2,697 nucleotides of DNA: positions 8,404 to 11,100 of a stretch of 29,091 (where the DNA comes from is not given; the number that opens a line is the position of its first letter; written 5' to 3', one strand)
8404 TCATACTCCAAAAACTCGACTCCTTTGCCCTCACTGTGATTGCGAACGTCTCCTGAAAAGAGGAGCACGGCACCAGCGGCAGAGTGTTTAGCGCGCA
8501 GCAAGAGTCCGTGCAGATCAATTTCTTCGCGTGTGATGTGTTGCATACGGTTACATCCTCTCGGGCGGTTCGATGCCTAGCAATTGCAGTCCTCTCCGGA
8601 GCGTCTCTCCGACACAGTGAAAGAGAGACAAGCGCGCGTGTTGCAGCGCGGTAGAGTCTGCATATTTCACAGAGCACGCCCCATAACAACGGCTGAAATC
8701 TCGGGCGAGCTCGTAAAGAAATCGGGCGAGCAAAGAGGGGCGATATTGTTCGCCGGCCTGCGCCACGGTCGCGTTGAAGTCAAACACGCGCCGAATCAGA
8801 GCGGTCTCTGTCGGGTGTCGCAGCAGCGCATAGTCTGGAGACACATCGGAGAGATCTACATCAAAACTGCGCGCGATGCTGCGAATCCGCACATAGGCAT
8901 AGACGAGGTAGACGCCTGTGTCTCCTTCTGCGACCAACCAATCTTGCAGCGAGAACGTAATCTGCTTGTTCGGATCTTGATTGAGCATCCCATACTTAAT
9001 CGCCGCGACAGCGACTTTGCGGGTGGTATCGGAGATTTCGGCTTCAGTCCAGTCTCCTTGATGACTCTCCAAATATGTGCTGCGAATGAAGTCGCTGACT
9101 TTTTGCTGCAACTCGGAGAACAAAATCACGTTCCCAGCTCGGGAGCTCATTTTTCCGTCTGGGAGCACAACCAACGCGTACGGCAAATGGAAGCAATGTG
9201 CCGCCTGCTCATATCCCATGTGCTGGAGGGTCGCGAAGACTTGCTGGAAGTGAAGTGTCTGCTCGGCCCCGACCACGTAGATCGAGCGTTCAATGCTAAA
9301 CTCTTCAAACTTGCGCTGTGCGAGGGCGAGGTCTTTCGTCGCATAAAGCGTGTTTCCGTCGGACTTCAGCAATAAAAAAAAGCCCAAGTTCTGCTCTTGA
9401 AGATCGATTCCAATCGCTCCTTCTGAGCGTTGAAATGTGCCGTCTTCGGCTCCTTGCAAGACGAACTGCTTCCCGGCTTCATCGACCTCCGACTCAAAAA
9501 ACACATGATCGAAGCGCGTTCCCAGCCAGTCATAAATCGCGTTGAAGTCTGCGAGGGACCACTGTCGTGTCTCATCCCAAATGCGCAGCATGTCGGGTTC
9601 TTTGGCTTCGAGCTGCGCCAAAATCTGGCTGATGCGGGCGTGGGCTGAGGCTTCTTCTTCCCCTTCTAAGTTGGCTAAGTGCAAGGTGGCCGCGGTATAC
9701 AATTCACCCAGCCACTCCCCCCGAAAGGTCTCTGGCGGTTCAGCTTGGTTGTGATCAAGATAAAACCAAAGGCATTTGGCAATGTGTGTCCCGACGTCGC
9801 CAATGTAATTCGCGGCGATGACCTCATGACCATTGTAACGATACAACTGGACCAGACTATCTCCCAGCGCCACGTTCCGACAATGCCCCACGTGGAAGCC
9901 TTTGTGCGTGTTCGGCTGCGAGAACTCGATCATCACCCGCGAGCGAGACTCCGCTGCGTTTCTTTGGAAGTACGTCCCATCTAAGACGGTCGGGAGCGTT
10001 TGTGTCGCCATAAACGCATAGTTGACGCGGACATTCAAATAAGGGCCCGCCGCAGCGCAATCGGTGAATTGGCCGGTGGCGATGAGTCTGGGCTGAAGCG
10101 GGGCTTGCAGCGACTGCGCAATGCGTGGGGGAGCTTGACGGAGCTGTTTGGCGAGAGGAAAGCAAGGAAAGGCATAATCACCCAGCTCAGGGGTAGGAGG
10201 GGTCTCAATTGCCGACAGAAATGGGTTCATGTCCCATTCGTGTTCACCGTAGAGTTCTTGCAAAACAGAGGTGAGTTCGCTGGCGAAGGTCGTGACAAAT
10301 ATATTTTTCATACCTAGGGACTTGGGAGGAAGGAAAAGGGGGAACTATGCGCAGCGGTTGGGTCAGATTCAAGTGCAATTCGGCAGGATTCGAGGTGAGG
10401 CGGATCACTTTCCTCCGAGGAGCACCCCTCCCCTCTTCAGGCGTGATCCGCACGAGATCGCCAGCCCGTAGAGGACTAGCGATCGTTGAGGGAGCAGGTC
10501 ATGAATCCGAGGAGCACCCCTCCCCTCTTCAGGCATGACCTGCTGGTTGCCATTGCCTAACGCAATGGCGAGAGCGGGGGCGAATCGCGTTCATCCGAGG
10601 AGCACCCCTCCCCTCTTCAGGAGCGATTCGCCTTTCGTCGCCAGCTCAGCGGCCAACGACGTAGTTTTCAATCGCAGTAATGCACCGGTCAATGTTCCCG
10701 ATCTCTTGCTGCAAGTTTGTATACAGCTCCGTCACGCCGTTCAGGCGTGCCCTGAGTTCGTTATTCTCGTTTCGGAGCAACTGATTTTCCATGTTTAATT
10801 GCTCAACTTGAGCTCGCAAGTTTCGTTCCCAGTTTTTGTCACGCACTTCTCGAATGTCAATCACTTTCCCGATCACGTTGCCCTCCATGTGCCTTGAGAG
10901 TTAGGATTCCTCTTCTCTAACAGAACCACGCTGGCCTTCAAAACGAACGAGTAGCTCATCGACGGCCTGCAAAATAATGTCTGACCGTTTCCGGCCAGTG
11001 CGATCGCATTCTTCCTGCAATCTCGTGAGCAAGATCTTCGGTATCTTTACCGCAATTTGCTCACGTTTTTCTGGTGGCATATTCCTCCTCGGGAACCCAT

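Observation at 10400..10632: Array of three hairpins with an invariant 27-nt core and fully covarying outer stems upstream of argS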

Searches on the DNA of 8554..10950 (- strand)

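Call 5: search_rna_families(source=window, start=10250, end=10950, threshold=evalue, max_evalue=10)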
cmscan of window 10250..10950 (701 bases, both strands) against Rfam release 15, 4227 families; matches with E-value up to 10: 0.
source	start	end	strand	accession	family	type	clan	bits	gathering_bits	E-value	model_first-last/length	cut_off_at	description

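Call 24: build_rna_model(alignment_id=A2, structure=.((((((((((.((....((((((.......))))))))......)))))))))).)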
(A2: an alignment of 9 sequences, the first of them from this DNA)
Model R1 built from alignment A2 (9 sequences, 56 columns); structure: as given.
model positions 54; base pairs 18; branch points 0; effective number of sequences 3.95; information 1.028 bits per position. Calibrated on 0.2 Mb of random sequence (short: E-values are rough).
structure used (alignment columns):
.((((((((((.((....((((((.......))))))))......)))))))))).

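Call 25: search_with_rna_model(model_id=R1, sources=[window, L001, L002, L003, L004, L005, L006, L007, L008, L009, L010, L011, L012, L013, L014, L015, L016, L017, L018, L019, L020, L021, L022, L023, L024, L025, L026, L027, L028, L029, L030, L031, L032, L033, L034, L035, L036, L037, L038, L039, L040, L041, L042, L043], max_evalue=10, show_alignments=0)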
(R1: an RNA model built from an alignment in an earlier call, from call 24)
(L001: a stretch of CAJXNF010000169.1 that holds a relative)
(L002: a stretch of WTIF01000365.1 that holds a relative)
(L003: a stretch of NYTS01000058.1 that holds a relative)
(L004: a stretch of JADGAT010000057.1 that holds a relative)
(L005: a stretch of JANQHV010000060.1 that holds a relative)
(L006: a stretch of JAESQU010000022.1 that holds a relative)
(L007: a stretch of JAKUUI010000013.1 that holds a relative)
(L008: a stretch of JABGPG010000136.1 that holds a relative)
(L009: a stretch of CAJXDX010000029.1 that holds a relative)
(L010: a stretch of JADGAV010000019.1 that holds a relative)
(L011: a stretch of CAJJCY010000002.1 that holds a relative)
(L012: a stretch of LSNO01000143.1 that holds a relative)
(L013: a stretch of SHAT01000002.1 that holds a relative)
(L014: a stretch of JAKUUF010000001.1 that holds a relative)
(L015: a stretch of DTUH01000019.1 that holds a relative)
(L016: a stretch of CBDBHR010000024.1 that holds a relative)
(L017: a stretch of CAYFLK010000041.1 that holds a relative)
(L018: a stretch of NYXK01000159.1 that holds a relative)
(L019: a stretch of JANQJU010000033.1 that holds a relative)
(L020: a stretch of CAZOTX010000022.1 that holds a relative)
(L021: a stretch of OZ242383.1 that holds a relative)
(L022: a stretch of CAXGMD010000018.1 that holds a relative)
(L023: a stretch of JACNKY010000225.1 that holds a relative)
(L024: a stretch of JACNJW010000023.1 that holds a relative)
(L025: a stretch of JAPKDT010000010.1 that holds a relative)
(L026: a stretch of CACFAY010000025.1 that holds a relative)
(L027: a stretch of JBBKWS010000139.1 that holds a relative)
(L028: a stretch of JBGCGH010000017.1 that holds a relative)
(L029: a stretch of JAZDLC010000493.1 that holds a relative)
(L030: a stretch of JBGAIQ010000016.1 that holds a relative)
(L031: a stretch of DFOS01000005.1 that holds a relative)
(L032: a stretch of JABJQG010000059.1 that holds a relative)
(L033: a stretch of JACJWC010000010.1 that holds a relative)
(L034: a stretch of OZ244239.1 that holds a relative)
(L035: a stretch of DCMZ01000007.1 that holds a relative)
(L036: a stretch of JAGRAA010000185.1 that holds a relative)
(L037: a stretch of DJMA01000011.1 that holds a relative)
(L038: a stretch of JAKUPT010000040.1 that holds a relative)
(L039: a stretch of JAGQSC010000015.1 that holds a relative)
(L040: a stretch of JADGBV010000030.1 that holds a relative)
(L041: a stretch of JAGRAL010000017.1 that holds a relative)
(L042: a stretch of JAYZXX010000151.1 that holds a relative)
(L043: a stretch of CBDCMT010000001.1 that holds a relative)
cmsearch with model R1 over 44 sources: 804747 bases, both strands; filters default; matches with E-value up to 10: 10.
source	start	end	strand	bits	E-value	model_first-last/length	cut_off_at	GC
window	10579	10632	-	74.2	1.1e-15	1-54/54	no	0.65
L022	9853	9906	+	71.7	4.9e-15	1-54/54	no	0.63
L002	2642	2695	+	71.4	5.8e-15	1-54/54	no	0.63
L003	9851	9904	+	70.5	1e-14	1-54/54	no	0.65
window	10399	10452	-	68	4.6e-14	1-54/54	no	0.65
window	10493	10544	-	65.5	2.1e-13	1-54/54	no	0.6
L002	2558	2608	+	63.4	7.5e-13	1-54/54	no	0.67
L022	9769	9819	+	62.8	1.1e-12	1-54/54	no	0.69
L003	9767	9817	+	62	1.7e-12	1-54/54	no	0.63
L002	2642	2695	-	14.5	5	1-54/54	no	0.63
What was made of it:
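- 10579..10632 (-): Module c3, first in the RNA. Outer stem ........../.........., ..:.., bulge UGAA, inner stem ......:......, loop AGGGGUG (10603-10609). This is an extra, window-lineage-specific copy of the B type. CM R1 score 74.2 bits (call 25).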

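Call 27: search_with_rna_model(model_id=R1, sources=[L044, L045, L046, L047, L048, L049, L050, L051, L052, L053, L054, L055, L056], max_evalue=1)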
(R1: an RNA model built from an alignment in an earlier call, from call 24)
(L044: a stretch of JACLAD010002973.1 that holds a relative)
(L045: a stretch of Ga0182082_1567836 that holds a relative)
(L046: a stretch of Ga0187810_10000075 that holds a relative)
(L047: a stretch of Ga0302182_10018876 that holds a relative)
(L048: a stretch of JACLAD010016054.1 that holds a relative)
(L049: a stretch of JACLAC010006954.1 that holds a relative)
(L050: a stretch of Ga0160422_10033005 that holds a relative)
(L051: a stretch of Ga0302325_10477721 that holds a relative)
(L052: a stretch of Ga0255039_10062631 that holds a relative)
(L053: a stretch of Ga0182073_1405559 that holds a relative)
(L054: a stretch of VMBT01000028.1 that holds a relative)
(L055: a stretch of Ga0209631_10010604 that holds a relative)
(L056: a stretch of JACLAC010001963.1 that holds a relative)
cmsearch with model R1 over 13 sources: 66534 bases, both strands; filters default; matches with E-value up to 1: 22.
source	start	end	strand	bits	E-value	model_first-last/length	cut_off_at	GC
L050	1032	1085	-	72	3.4e-16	1-54/54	no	0.61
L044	7773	7826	+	71.7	4.1e-16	1-54/54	no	0.63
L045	787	840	-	71.7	4.1e-16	1-54/54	no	0.63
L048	4146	4199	-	71.7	4.1e-16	1-54/54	no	0.63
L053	566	619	+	71.7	4.1e-16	1-54/54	no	0.63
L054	2168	2221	+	71.7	4.1e-16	1-54/54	no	0.63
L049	1229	1282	+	71.4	4.8e-16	1-54/54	no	0.63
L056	11817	11870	+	69.6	1.5e-15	1-54/54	no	0.67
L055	7179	7232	+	67.6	5e-15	1-54/54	no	0.67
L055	7095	7145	+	65.1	2.2e-14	1-54/54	no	0.65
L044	7689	7739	+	62.8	8.9e-14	1-54/54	no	0.69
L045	874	924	-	62.8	8.9e-14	1-54/54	no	0.69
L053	482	532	+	62.8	8.9e-14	1-54/54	no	0.69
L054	2084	2134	+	62.8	8.9e-14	1-54/54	no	0.69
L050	1119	1169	-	58.7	1.1e-12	1-54/54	no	0.65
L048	4233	4283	-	58.6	1.1e-12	1-54/54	no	0.63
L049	1146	1195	+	47.9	7.4e-10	1-54/54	no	0.64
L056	11734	11783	+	47.8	7.4e-10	1-54/54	no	0.66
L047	447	484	+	25.8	0.00046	1-54/54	no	0.58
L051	1142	1166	-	22.3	0.0037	12-38/54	no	0.72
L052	24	65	-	21.6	0.0057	1-54/54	no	0.69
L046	5011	5027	-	18.5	0.037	19-35/54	no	0.59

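Call 39: search_with_rna_model(model_id=R1, sources=[L057, L058, L059, L060], max_evalue=10, filters=off)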
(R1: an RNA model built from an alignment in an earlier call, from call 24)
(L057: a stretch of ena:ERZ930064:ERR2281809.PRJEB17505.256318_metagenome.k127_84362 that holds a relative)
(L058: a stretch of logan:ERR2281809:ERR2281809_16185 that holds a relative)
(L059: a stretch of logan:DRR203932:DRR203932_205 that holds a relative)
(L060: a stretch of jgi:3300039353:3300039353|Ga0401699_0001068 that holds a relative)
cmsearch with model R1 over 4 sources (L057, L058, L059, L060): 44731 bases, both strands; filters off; matches with E-value up to 10: 19.
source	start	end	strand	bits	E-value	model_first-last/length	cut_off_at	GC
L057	9860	9913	+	72.7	1.5e-16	1-54/54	no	0.61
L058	5692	5745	+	72.7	1.5e-16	1-54/54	no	0.61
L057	9775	9825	+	45.4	2.2e-09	1-54/54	no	0.63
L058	5607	5657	+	45.4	2.2e-09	1-54/54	no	0.63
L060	3782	3835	+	35.7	7.9e-07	1-54/54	no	0.63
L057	9860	9913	-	19.1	0.017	1-54/54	no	0.61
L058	5692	5745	-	19.1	0.017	1-54/54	no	0.61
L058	11933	11984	+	12.2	1.1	1-54/54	no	0.56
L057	9775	9821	-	11.7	1.5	1-54/54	no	0.64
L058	5607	5653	-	11.7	1.5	1-54/54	no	0.64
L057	6131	6145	+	11.4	1.8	1-54/54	no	0.73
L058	1963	1977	+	11.4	1.8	1-54/54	no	0.73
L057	6131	6145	-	11.4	1.8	1-54/54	no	0.73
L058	1963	1977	-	11.4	1.8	1-54/54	no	0.73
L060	2796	2861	-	10.7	2.7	1-54/54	no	0.58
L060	3782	3835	-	10.6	3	1-54/54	no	0.63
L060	3699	3743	+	10.1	4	1-54/54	no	0.44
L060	2796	2861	+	9.6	5.4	1-54/54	no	0.58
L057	906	936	-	9.2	7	1-54/54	no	0.61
